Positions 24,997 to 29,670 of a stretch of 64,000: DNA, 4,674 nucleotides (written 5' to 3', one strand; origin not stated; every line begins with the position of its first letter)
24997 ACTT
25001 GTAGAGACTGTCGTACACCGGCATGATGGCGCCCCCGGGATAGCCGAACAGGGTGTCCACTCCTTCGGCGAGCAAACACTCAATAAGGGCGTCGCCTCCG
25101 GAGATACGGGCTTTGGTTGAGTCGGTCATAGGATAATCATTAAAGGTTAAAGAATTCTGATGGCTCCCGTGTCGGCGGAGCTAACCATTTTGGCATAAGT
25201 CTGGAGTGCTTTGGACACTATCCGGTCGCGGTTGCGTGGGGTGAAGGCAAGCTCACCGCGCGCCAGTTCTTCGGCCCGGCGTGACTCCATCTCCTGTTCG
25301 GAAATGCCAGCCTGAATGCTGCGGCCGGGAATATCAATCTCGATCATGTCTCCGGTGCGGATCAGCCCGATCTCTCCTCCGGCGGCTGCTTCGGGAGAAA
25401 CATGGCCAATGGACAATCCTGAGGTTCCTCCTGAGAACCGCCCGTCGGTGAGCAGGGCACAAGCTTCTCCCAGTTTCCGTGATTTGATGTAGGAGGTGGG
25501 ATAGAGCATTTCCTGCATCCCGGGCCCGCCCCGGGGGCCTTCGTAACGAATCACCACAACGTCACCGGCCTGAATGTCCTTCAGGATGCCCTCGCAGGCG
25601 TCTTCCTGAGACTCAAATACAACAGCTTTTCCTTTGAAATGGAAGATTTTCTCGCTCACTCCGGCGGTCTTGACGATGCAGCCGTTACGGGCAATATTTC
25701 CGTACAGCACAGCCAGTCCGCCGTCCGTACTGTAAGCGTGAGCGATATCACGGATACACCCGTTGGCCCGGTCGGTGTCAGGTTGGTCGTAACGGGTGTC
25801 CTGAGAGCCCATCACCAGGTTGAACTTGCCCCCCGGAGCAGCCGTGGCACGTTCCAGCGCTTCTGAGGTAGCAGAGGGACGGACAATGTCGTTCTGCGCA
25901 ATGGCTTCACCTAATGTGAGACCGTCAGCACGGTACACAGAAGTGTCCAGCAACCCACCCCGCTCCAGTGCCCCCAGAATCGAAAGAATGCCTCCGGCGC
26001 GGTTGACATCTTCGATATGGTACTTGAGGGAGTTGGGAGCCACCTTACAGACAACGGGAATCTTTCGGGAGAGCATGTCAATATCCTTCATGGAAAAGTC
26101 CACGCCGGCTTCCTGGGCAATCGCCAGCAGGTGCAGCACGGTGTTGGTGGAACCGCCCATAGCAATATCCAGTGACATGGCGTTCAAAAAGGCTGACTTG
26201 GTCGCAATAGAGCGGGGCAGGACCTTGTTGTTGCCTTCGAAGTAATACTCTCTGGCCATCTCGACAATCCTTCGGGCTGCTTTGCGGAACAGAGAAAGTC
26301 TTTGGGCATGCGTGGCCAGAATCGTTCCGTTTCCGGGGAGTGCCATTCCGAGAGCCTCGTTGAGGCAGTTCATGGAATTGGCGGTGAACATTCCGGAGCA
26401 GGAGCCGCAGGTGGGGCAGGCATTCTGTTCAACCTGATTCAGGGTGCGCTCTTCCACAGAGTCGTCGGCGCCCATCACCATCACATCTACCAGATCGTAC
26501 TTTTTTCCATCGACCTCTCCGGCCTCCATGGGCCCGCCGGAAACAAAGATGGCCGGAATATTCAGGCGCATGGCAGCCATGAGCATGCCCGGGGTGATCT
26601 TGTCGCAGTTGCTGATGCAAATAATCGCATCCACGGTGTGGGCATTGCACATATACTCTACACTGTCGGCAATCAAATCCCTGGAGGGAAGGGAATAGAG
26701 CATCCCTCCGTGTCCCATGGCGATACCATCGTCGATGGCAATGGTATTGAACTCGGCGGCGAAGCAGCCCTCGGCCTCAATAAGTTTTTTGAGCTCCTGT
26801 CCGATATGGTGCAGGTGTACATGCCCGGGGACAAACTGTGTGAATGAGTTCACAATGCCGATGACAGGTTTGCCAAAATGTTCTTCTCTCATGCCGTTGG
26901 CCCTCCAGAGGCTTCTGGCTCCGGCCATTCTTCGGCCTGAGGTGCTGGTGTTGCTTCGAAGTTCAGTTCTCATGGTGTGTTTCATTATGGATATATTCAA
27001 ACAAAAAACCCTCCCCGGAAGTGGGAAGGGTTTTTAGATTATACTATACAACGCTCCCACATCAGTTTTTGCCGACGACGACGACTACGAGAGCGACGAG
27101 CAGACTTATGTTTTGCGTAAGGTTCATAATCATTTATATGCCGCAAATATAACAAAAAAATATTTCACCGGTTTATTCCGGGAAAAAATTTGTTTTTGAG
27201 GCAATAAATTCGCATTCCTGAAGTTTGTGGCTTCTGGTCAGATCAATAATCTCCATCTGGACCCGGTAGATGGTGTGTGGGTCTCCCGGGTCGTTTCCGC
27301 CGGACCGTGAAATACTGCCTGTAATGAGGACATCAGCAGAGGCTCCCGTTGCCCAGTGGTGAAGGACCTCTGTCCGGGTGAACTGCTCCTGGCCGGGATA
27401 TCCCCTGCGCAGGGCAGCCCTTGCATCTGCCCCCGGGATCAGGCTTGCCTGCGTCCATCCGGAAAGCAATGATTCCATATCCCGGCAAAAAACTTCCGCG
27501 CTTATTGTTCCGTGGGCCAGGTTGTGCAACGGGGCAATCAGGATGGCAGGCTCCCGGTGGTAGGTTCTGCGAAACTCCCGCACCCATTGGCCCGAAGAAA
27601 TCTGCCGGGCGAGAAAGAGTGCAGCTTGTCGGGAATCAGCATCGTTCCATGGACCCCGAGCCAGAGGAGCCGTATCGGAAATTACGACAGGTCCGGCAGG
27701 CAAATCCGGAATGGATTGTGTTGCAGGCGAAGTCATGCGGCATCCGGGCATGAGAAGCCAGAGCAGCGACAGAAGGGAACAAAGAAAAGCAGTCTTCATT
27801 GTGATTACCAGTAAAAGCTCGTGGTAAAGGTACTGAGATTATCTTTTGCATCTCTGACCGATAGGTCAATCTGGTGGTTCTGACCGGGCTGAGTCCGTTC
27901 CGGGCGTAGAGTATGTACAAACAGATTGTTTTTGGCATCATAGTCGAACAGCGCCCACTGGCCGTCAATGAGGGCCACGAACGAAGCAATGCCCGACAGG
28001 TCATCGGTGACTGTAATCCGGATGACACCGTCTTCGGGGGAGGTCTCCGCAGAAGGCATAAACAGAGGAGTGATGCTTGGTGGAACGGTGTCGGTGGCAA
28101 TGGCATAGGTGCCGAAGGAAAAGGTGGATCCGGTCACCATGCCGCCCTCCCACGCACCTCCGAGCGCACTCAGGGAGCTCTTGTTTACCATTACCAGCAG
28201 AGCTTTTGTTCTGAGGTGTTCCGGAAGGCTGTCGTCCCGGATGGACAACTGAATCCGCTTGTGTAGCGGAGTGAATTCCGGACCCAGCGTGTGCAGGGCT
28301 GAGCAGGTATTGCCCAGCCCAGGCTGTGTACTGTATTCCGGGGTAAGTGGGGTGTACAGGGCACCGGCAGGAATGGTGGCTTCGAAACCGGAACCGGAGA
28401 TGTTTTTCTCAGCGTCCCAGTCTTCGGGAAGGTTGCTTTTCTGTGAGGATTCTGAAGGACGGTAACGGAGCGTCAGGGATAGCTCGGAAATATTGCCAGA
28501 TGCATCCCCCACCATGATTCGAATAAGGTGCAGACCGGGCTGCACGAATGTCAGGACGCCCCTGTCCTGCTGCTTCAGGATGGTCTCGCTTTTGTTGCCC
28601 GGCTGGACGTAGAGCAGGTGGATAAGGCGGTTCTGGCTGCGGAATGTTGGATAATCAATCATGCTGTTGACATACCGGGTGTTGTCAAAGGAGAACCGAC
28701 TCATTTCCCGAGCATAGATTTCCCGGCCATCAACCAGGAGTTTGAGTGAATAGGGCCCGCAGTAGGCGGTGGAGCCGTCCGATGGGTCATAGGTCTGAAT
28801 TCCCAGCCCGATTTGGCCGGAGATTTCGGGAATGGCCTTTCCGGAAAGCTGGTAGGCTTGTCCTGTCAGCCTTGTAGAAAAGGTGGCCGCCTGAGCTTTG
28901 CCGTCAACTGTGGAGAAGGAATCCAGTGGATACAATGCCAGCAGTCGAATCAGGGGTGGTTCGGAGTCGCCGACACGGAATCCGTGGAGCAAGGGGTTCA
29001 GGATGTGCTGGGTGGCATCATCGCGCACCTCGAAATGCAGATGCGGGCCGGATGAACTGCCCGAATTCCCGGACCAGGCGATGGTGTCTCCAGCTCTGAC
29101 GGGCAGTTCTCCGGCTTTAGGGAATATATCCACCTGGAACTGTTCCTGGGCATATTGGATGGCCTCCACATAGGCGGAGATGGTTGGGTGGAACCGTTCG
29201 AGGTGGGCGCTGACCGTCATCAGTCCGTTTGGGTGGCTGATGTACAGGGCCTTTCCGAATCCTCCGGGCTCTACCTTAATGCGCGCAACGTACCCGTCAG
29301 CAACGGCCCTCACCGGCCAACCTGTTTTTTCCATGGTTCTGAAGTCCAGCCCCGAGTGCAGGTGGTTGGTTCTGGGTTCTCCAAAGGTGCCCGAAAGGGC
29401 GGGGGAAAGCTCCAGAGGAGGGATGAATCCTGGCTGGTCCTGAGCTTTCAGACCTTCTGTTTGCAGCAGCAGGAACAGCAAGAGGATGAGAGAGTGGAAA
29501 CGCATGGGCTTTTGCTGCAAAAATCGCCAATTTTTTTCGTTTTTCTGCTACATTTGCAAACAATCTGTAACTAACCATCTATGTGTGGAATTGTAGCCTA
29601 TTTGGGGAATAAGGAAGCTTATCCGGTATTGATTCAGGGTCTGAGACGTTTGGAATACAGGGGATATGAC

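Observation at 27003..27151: Unannotated Val/Leu/Ile-rich leader peptide and terminator/antiterminator upstream of ilvDBNC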

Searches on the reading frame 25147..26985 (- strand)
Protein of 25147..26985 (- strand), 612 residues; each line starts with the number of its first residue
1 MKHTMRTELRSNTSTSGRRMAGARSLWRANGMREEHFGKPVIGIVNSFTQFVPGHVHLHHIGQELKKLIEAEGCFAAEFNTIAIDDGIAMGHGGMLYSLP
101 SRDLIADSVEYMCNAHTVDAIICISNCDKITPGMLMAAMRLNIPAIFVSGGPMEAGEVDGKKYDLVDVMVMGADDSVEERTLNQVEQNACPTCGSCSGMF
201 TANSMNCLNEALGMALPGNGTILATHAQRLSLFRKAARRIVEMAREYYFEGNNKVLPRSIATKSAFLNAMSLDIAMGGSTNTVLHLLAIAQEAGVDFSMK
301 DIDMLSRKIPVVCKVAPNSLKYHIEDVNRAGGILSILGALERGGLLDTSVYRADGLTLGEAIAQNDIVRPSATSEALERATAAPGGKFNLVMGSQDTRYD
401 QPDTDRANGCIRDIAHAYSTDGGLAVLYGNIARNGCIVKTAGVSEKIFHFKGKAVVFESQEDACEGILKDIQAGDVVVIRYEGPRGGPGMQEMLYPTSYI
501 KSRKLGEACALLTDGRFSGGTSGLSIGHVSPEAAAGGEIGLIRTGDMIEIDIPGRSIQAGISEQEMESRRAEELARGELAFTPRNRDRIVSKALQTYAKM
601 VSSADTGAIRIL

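Call 6: search_protein_families(library=ncbifam, proteins=[window:25147-26985:-])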
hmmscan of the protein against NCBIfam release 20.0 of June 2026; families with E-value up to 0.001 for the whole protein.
window:25147-26985:- (612 aa): 8 families
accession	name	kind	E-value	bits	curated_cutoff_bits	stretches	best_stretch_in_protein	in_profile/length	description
NF009103.0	PRK12448.1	equivalog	0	1023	710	1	8-610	3-609/616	dihydroxy-acid dehydratase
TIGR00110.1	ilvD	equivalog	1.8e-231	769.4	618.15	1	23-610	2-541/543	dihydroxy-acid dehydratase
NF002068.0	PRK00911.1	subfamily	6.5e-200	665.3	644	2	7-368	3-359/559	dihydroxy-acid dehydratase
NF004784.0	PRK06131.1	subfamily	1.1e-110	370.8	539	2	6-368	7-361/576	dihydroxy-acid dehydratase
NF009559.0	PRK13016.1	equivalog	3.6e-100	335.9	882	2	5-371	6-365/578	L-arabinonate dehydratase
NF009560.0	PRK13017.1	subfamily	4.5e-99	332.3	684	1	29-581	34-549/595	dihydroxy-acid dehydratase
TIGR01196.1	edd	equivalog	8e-71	239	708.25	1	39-609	64-598/601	phosphogluconate dehydratase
TIGR03432.1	yjhG_yagF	hypoth_equivalog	3.2e-64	217.1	808.15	1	51-562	79-575/640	YjhG/YagF family D-xylonate dehydratase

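Call 8: find_related_loci(query=window:25147-26985:-, collection=genome_contigs, flank=1500)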
Query window:25147-26985:- (612 aa) in genome_contigs; peptide patterns used: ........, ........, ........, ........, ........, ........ (x = any residue, [..] = any of these).
600 stretches matched a pattern (row limit reached: there are more); 594 encode a relative of the query (tblastn E <= 1e-3); the best 80 are kept; 80 distinct loci.
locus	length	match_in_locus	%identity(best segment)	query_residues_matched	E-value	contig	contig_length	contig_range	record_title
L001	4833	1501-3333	75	2-612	0e+0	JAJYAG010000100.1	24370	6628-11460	MAG: Bacteroidetes bacterium isolate BP8.bin14 NODE_2618_length_24370_cov_1.504641, whole genome shotgun sequence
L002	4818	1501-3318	76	8-612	0e+0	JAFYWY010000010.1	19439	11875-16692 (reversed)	MAG: Opitutales bacterium isolate RGIG7497 Water_buffalos_Colon-5__c73935, whole genome shotgun sequence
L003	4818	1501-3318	75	8-612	0e+0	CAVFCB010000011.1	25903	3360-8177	Bacteroidaceae bacterium isolate H07607-L1_cleanbin_000010 genome assembly, contig: Spades_H07607-L1_contig_564, whole g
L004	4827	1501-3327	75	4-612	0e+0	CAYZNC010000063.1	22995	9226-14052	MAG TPA_asm: uncultured Bacteroidales bacterium isolate binchicken_co50_368 genome assembly, contig: NODE_2394_length_22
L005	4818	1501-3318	75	8-612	0e+0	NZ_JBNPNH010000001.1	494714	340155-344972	Candidatus Spyradosoma sp. SGI.093 HD212_0, whole genome shotgun sequence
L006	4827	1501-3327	73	3-612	0e+0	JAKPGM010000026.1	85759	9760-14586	MAG: Bacteroidota bacterium isolate JPMR_metabat.90 k141_154010, whole genome shotgun sequence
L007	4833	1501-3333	74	2-612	0e+0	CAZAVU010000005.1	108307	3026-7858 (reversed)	MAG TPA_asm: uncultured Odoribacter sp. isolate binchicken_co158_48 genome assembly, contig: NODE_142_length_108307_cov_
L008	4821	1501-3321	74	5-612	0e+0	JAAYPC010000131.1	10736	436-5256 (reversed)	MAG: Fibrobacter sp. isolate AS22ysBPME_152 57142_AS22, whole genome shotgun sequence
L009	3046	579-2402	74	5-612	0e+0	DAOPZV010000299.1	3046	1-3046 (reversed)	MAG TPA_asm: Prolixibacteraceae bacterium isolate AMR_MDS_1279 NODE_44165_length_3046_cov_10.319626, whole genome shotgu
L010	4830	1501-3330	73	1-610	0e+0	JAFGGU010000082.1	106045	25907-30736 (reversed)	MAG: Bacteroidales bacterium isolate Zod_Metabat.1409 k87_9753180, whole genome shotgun sequence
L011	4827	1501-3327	73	5-612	0e+0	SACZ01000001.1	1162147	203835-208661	Prolixibacteraceae bacterium JC049 scaffold_0, whole genome shotgun sequence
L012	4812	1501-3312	73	3-610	0e+0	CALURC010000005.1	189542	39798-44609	MAG: uncultured Alistipes sp. isolate E37__bin182 genome assembly, contig: E37__k127_3890934, whole genome shotgun seque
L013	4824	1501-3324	74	5-612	0e+0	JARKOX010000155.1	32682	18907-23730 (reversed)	MAG: Prolixibacteraceae bacterium isolate D148_metabat.30 k141_75664, whole genome shotgun sequence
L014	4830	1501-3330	73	4-612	0e+0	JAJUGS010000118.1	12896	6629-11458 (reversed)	MAG: Prolixibacteraceae bacterium isolate bin43 k141_780812_length_12896_cov_16.0000, whole genome shotgun sequence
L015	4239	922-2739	74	7-612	0e+0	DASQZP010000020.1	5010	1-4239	MAG TPA_asm: Bacteroidales bacterium isolate SMAG_U11095 k141_225237, whole genome shotgun sequence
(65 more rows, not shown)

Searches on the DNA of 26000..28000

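Call 4: search_rna_families(source=window, start=26000, end=28000, threshold=evalue, max_evalue=10, show_alignments=3)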
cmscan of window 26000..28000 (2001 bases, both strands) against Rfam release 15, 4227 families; matches with E-value up to 10: 6.
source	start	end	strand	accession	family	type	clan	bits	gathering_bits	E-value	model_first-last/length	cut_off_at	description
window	27000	27102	-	RF01772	rnk_pseudo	Cis-reg; leader;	-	25.3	55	0.15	1-108/108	no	Pseudomonas rnk leader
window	26964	27039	+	RF01859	Phe_leader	Cis-reg; leader;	-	22.9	55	0.67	1-125/125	no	Phenylalanine leader peptide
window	27001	27052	-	RF01859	Phe_leader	Cis-reg; leader;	-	19.7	55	3.6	1-125/125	no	Phenylalanine leader peptide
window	26997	27092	-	RF01771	rnk_leader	Cis-reg; leader;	-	18.7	50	5.5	1-109/109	no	Enterobacteria rnk leader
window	26993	27135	-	RF00557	L10_leader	Cis-reg; leader;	-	18.4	44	4.3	1-138/138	no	Ribosomal protein L10 leader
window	26456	26514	-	RF01134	sR30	Gene; snRNA; snoRNA; CD-box;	-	11.5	38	9.8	1-57/57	no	Small nucleolar RNA sR30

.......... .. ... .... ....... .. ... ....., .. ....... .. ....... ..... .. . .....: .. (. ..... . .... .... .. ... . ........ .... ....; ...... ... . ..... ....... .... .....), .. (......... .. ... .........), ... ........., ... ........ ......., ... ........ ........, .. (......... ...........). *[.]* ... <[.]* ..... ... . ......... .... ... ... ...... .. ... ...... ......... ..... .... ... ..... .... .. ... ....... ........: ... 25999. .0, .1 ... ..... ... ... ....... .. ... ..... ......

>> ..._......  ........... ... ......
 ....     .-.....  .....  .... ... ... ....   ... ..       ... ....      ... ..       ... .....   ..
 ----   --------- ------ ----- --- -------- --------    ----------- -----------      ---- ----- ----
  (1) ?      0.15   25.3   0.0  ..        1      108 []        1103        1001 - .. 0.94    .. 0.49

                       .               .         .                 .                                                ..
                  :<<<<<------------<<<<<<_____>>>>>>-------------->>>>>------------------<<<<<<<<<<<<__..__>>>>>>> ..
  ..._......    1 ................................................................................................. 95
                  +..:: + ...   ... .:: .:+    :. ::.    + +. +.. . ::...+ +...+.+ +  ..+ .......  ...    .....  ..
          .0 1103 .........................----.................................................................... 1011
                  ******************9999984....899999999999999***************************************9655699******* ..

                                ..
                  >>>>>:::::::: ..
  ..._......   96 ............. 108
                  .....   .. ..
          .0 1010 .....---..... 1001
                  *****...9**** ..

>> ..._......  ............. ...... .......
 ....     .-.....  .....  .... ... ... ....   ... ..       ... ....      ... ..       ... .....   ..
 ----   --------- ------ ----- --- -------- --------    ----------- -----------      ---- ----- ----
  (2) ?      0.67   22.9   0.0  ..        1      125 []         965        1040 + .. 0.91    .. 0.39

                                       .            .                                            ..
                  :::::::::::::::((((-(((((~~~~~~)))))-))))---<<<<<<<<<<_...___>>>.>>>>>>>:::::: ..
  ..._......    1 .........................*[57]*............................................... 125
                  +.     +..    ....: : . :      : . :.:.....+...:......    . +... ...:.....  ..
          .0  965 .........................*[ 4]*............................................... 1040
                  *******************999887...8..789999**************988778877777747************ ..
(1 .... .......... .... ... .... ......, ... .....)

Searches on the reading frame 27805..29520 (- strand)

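Call 6: search_protein_families(library=ncbifam, proteins=[window:27805-29520:-])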
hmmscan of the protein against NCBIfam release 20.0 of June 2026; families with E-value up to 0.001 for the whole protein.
window:27805-29520:- (571 aa): 7 families
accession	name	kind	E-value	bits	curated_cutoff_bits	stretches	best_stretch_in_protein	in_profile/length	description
NF052530.1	Heli_ShapePgp3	exception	7e-12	45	300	1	136-171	223-257/270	peptidoglycan metallopeptidase Pgp3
NF008652.0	PRK11649.1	equivalog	1.1e-07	30.9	341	1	135-177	368-407/439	murein DD-endopeptidase MepM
NF052336.1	PdgHdaseHSB100310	equivalog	1.2e-07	31.4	500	1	51-171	53-147/316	peptidoglycan hydrolase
NF041208.1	celldiv_DipM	equivalog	6.4e-07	28.9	740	0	140-170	379-409/419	cell division endopeptidase DipM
NF050804.1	CellDivDipMCaul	equivalog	2.7e-05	23.2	900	0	45-108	518-579/634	cell division endopeptidase DipM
NF053738.1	S2SprSpoIIQBc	equivalog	0.00011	22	250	0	55-171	122-216/232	stage II sporulation protein SpoIIQ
NF053825.1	PdgNdpepShyA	equivalog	0.00029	19.6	700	0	140-165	355-380/425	peptidoglycan DD-endopeptidase ShyA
